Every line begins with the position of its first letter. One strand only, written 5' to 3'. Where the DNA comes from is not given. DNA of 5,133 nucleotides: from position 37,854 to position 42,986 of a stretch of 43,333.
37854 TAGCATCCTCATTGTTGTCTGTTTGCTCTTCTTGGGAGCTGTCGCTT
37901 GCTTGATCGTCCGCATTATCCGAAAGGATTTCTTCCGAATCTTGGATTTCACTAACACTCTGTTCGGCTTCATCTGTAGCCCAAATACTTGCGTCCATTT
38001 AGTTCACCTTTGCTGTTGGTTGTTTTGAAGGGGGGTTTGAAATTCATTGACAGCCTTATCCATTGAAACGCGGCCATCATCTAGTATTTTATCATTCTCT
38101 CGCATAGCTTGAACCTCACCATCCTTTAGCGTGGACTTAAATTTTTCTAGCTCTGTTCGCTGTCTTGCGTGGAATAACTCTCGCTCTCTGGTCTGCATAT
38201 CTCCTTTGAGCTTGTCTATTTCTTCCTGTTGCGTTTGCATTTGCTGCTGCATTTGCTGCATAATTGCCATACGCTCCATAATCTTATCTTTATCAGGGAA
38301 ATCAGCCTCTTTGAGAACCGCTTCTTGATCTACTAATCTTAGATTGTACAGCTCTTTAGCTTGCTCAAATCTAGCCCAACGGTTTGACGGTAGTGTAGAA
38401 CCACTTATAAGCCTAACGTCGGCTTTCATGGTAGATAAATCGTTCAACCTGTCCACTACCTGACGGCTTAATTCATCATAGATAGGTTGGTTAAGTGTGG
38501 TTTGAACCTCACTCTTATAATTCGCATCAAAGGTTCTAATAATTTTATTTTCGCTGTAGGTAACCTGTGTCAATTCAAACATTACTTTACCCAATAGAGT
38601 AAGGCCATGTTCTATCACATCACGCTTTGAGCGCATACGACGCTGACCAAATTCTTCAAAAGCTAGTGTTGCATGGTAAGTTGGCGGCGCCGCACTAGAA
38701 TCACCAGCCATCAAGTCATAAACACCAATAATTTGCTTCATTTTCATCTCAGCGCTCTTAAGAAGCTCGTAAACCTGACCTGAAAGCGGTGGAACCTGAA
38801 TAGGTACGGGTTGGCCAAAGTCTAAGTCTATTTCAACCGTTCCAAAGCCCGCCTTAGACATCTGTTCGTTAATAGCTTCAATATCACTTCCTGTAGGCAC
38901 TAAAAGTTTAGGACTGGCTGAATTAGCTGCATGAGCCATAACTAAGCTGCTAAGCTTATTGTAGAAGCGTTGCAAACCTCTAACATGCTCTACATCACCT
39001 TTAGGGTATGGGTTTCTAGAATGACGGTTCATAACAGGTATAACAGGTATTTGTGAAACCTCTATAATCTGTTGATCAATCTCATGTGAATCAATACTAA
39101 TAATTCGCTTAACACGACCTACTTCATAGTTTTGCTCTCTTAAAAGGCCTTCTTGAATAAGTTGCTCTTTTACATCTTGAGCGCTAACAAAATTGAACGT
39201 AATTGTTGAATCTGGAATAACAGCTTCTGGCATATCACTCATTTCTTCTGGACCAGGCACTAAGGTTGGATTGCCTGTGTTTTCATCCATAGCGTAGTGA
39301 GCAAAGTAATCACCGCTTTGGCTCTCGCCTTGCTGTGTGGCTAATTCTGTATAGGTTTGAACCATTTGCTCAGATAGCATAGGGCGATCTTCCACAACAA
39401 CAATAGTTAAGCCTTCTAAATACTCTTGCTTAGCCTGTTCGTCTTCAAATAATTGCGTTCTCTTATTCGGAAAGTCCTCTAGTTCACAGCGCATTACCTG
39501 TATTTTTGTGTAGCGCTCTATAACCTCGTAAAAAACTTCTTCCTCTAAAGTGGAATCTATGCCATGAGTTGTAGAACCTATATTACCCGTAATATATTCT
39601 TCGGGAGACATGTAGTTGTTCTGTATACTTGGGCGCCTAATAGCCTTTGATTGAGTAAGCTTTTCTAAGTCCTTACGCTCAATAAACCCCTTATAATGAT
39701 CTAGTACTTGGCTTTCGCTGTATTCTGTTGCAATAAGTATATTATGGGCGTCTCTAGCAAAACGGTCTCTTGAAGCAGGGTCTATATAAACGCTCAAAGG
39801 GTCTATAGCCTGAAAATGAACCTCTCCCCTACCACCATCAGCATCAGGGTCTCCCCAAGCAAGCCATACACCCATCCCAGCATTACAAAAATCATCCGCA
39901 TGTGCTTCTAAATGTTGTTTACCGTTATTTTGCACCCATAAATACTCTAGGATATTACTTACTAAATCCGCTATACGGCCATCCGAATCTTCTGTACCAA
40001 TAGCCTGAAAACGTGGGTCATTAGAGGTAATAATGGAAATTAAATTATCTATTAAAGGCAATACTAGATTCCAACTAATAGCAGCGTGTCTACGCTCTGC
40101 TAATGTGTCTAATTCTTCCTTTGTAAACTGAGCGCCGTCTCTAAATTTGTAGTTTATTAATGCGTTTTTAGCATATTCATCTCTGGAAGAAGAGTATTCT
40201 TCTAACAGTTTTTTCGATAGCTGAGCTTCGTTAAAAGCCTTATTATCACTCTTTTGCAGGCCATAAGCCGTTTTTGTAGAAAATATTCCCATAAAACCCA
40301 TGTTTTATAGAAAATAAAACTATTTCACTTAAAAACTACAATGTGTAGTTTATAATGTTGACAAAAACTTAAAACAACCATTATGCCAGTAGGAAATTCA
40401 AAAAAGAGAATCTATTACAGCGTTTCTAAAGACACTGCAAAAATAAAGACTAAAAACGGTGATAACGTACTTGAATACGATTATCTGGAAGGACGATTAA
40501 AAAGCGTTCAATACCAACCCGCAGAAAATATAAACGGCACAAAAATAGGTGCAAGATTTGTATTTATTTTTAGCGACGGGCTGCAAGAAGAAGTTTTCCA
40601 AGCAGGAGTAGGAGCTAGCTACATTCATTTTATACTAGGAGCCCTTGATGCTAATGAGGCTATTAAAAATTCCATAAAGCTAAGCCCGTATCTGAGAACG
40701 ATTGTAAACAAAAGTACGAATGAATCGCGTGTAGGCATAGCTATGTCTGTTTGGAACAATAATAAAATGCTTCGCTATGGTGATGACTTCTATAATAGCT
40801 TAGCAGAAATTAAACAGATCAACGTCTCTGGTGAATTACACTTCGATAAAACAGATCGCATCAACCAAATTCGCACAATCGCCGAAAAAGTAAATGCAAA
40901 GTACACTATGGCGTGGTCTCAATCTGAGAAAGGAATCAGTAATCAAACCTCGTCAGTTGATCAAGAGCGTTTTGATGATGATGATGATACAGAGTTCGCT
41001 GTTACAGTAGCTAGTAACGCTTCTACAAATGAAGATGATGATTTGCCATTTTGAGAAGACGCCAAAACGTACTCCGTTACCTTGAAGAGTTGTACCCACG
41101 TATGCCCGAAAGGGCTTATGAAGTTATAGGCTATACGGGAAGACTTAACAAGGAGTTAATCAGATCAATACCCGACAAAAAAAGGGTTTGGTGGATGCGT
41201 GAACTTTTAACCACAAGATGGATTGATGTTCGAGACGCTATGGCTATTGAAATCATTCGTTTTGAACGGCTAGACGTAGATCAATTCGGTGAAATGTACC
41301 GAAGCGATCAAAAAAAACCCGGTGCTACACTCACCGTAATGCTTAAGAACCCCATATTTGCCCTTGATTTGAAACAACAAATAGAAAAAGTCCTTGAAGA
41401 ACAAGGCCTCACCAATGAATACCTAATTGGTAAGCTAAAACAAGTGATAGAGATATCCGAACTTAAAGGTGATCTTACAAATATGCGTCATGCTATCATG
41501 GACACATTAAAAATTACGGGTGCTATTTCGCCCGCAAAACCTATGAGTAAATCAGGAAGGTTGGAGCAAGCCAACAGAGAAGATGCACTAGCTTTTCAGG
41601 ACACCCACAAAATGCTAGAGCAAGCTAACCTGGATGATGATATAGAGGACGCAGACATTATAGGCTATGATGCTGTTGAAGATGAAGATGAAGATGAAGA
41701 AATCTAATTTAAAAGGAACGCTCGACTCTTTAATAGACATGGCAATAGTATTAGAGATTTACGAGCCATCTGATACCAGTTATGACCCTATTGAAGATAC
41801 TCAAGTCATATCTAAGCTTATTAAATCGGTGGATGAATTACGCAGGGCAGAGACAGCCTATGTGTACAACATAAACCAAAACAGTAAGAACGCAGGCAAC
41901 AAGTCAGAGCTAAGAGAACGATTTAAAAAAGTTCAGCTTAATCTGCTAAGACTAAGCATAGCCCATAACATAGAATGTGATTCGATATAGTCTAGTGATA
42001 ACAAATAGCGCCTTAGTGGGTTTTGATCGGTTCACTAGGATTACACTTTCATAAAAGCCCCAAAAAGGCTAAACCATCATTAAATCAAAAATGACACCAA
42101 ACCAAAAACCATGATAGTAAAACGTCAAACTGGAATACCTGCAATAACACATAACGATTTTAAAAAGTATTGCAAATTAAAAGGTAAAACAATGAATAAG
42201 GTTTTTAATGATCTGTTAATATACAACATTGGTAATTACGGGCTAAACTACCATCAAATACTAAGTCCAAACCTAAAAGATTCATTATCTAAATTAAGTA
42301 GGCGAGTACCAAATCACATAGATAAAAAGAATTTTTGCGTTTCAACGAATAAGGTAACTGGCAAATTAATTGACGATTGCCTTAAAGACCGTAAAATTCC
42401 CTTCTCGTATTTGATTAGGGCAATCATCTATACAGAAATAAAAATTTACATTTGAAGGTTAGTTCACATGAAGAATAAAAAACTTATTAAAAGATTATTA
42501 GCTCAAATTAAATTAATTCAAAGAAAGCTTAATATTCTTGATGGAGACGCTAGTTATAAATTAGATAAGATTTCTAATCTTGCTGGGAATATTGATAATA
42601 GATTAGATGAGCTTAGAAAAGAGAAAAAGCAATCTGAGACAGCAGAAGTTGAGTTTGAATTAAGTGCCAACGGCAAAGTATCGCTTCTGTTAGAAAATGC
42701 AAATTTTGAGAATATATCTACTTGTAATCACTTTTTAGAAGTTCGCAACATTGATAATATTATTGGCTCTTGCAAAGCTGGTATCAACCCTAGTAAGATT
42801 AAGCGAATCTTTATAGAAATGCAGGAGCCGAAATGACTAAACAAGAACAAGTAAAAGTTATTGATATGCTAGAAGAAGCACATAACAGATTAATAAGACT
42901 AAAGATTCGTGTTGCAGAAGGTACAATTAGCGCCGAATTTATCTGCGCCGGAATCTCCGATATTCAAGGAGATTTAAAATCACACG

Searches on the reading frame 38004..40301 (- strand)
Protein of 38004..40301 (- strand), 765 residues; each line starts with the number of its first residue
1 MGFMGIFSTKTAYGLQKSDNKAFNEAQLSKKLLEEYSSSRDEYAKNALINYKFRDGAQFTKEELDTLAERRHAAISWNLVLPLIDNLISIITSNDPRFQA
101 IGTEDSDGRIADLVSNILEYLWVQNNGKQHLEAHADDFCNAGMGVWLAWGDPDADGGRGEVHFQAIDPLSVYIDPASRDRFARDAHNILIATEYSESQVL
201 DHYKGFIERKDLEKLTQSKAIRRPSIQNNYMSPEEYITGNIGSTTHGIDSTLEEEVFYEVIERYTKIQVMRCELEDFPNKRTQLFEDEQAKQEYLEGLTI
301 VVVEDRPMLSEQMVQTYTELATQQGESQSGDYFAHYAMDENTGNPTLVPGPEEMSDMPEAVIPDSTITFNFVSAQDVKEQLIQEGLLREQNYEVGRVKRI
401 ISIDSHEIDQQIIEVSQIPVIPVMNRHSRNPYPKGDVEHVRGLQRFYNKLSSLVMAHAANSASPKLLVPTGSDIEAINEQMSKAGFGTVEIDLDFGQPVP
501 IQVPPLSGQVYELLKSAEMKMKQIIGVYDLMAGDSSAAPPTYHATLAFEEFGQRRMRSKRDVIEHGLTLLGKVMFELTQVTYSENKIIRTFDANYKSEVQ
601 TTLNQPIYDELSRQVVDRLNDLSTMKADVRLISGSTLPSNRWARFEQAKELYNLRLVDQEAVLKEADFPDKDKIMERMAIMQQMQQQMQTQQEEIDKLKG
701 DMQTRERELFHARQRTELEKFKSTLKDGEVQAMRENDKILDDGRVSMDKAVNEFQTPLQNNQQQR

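Call 15: find_related_loci(query=window:38004-40301:-, collection=viral_contigs, flank=10000)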
Query window:38004-40301:- (765 aa) in viral_contigs; peptide patterns used: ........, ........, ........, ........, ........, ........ (x = any residue, [..] = any of these).
415 stretches matched a pattern; 28 encode a relative of the query (tblastn E <= 1e-3); 27 distinct loci.
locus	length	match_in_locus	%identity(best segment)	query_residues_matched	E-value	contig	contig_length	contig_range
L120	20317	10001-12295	100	1-765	0e+0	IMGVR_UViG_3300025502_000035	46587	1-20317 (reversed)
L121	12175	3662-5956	100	1-765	0e+0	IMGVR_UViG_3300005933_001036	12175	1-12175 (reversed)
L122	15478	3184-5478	100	1-765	0e+0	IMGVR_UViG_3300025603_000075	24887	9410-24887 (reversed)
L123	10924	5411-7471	35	25-732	2e-132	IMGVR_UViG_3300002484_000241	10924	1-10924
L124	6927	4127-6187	35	25-732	2e-132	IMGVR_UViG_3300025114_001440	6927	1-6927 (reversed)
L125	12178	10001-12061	35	25-732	5e-132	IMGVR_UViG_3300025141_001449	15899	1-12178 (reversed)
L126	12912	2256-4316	35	25-732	1e-131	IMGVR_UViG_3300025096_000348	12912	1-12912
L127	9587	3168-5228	35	25-732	3e-131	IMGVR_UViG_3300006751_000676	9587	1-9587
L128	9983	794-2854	35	24-725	2e-119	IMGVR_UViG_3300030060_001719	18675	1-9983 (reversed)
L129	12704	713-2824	35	10-725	9e-119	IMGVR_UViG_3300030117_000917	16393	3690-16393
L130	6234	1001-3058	35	25-725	4e-119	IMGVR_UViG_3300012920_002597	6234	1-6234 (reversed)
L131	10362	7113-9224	35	10-725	8e-119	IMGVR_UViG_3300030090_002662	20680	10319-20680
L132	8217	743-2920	32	8-751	3e-115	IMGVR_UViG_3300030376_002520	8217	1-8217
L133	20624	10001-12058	34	25-725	3e-107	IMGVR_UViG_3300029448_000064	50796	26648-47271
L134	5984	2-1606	34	177-732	2e-88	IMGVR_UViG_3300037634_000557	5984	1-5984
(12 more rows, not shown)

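Call 16: find_related_loci(query=window:38004-40301:-, collection=genome_contigs, flank=10000)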
Query window:38004-40301:- (765 aa) in genome_contigs; peptide patterns used: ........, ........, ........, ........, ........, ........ (x = any residue, [..] = any of these).
600 stretches matched a pattern (row limit reached: there are more); 1 encode a relative of the query (tblastn E <= 1e-3); 1 distinct loci.
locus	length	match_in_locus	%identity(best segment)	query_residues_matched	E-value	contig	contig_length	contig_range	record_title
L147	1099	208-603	24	570-687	1e-7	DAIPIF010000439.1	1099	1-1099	MAG TPA_asm: Psychrobacter sp. isolate CTOTU5060 NODE_25346_length_1099_cov_13.952107, whole genome shotgun sequence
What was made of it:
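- The host genome is unavailable, and the one genome-collection scan found no prophage copy (call 16).
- Tried and rejected: The genome-collection scan found no prophage copy or host (call 16).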

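Call 27: find_homologous_proteins(query=window:38004-40301:-, max_evalue=1e-30)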
Query window:38004-40301:- (765 aa): 118 proteins with E <= 1e-30 among 8000 candidates.
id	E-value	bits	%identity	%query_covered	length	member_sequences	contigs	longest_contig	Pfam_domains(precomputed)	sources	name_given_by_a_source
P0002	0.0e+0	1705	100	100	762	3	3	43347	PF16510.13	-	-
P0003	0.0e+0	1395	82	98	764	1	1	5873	PF16510.13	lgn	-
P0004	7.9e-285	965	60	97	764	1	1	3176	PF16510.13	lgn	-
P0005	2.6e-282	957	58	99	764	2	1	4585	PF16510.13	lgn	-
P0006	8.6e-274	928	57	98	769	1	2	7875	PF16510.13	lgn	-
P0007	1.4e-136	475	37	92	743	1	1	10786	PF16510.13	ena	-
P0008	3.7e-135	470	36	93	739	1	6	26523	PF16510.13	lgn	-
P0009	1.4e-133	465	37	91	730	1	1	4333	PF16510.13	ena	-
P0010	7.0e-133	463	35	93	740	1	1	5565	PF16510.13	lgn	-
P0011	7.9e-133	462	35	93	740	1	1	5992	PF16510.13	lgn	-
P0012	8.5e-133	462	35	93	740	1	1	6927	PF16510.13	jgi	-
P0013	8.9e-133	462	35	93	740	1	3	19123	PF16510.13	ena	-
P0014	1.7e-132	461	35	93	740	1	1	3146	PF16510.13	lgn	-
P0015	2.3e-132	461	35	93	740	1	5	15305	PF16510.13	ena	-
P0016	8.4e-132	459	36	91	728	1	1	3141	PF16510.13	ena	-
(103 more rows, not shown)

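Call 28: find_encoding_contigs(protein=P0003, flank=10000)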
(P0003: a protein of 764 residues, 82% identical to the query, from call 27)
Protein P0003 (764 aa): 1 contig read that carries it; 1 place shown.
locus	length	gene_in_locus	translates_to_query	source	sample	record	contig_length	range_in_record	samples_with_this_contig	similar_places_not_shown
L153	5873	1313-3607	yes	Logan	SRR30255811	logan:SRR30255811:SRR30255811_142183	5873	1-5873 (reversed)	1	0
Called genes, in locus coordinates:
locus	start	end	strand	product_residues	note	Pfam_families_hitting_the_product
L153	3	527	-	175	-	?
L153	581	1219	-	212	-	-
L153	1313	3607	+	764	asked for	PF16510:P22_portal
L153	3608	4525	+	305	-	-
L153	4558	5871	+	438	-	?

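Call 29: find_encoding_contigs(protein=P0006, flank=10000)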
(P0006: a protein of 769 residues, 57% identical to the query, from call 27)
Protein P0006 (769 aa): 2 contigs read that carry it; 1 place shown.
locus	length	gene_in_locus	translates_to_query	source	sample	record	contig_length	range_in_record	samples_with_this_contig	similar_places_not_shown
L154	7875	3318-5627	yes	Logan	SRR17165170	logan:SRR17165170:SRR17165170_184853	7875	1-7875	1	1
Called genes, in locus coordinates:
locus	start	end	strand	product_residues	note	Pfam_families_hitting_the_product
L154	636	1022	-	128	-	-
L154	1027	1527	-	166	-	-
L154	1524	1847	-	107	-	-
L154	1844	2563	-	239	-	-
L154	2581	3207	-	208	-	-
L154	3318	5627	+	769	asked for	PF16510:P22_portal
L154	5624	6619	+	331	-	-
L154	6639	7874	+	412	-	?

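Call 30: find_encoding_contigs(protein=P0005, flank=10000)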
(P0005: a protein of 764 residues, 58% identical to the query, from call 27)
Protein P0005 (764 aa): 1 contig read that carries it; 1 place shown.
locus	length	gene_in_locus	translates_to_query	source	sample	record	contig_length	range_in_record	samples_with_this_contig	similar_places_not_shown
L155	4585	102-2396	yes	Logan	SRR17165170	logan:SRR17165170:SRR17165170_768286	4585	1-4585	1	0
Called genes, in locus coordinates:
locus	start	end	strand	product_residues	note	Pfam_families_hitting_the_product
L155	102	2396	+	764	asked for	PF16510:P22_portal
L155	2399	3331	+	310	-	-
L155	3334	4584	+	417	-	?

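Call 31: find_encoding_contigs(protein=P0004, flank=10000)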
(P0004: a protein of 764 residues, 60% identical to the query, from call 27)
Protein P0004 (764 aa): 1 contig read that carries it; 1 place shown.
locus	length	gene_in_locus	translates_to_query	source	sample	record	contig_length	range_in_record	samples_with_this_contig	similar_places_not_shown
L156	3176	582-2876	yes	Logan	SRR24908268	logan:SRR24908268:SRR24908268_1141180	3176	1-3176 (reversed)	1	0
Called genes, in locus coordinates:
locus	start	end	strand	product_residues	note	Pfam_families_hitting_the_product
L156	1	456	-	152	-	?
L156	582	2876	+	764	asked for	PF16510:P22_portal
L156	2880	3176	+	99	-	?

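Call 35: search_protein_families(library=phrogs, proteins=[window:38004-40301:-])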
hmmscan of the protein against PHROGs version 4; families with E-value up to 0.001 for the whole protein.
window:38004-40301:- (765 aa): 3 families
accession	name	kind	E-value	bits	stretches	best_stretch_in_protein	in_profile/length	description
phrog_156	-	head and packaging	9.5e-56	190.5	2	378-748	251-642/681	portal protein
phrog_332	-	connector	5.4e-07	29.3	0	81-179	70-173/560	head-tail adaptor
phrog_32380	-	unknown function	2e-05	25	1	48-198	25-174/287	-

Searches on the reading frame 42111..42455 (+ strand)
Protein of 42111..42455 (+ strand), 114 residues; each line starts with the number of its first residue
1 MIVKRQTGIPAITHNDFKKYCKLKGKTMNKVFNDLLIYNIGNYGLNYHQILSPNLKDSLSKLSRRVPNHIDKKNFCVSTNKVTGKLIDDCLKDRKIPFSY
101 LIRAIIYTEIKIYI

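Call 8: search_protein_families(library=phrogs, proteins=[window:42111-42455:+])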
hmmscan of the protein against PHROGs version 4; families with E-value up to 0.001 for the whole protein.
window:42111-42455:+ (114 aa): 0 families

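Call 9: search_protein_families(library=pfam, max_evalue=0.1, proteins=[window:42111-42455:+])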
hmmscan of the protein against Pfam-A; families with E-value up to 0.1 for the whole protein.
window:42111-42455:+ (114 aa): 1 family
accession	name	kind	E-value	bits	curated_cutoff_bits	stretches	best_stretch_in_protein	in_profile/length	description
PF09711.16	Cas_Csn2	-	0.034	14.3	23.7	1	28-101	17-86/181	CRISPR-associated protein (Cas_Csn2)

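Call 20: find_related_loci(query=window:42111-42455:+, collection=viral_contigs, flank=10000)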
Query window:42111-42455:+ (114 aa) in viral_contigs; peptide patterns used: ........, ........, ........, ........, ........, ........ (x = any residue, [..] = any of these).
20 stretches matched a pattern; 3 encode a relative of the query (tblastn E <= 1e-3); 3 distinct loci.
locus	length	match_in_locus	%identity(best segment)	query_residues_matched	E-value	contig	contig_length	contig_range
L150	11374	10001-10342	100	1-114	4e-74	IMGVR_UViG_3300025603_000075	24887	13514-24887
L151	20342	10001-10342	100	1-114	4e-74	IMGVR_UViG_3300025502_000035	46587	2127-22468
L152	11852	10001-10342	100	1-114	4e-74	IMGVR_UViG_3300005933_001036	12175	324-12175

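Call 38: search_solved_structures(query=window:42111-42455:+, max_evalue=10)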
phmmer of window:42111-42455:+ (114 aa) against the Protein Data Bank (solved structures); distinct sequences matched with E-value up to 10: 2.
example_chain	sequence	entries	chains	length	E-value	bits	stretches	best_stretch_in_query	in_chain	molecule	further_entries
2b3r_A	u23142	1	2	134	0.59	13.6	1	12-39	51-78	Phosphatidylinositol-4-phosphate 3-kinase C2 domain-containing alpha polypeptide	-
1ci5_A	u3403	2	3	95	1.3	12.5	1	5-60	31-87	PROTEIN (LYMPHOCYTE FUNCTION-ASSOCIATED ANTIGEN 3(CD58)) | HUMAN CD58 PROTEIN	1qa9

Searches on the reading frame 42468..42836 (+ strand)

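Call 8: search_protein_families(library=phrogs, proteins=[window:42468-42836:+])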
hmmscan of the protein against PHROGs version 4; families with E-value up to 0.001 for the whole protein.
window:42468-42836:+ (122 aa): 0 families

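Call 9: search_protein_families(library=pfam, max_evalue=0.1, proteins=[window:42468-42836:+])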
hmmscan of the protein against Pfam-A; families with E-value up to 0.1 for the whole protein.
window:42468-42836:+ (122 aa): 2 families
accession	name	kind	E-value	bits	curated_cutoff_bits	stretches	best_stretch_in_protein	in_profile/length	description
PF16043.11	DUF4795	-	0.033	14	34.8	1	6-93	100-184/208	Domain of unknown function (DUF4795)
PF18046.7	FKBP26_C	-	0.068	13.8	27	0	4-43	6-45/72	FKBP26_C-terminal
